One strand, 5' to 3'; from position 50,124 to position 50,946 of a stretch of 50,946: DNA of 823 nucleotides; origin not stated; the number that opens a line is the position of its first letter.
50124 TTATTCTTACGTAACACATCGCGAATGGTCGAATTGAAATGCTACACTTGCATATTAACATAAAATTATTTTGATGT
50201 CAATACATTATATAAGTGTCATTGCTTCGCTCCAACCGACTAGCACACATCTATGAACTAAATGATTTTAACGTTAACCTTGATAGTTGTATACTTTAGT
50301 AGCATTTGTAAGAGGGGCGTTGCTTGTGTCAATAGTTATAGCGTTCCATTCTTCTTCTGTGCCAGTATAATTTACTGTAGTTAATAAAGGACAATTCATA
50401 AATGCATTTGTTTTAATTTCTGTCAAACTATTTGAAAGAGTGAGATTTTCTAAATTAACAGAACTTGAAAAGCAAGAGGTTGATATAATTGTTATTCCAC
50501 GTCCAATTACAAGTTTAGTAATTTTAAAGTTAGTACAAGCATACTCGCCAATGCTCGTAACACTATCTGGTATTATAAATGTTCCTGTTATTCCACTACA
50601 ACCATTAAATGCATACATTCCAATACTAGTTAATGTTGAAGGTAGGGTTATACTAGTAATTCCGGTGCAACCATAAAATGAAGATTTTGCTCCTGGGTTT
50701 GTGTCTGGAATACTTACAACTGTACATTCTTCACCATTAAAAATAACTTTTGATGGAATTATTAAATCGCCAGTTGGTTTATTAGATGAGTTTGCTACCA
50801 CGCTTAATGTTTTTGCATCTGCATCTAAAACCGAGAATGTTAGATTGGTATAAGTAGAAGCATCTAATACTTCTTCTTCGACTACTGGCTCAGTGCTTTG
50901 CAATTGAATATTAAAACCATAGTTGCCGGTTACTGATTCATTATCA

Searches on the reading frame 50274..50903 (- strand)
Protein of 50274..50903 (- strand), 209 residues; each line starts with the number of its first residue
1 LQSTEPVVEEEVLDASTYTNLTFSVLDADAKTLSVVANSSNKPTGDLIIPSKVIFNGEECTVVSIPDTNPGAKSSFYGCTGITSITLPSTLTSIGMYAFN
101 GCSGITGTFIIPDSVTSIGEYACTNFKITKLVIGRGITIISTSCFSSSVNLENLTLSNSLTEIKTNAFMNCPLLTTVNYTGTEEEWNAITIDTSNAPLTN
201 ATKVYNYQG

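Call 87: search_protein_families(library=pfam, proteins=[window:50274-50903:-], max_evalue=0.0001)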
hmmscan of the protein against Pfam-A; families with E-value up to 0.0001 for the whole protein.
window:50274-50903:- (209 aa): 1 family
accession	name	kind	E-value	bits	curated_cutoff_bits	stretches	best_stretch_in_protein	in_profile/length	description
PF13306.12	LRR_5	-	2e-26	92.8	27.7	1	73-182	5-111/127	BspA type Leucine rich repeat region (6 copies)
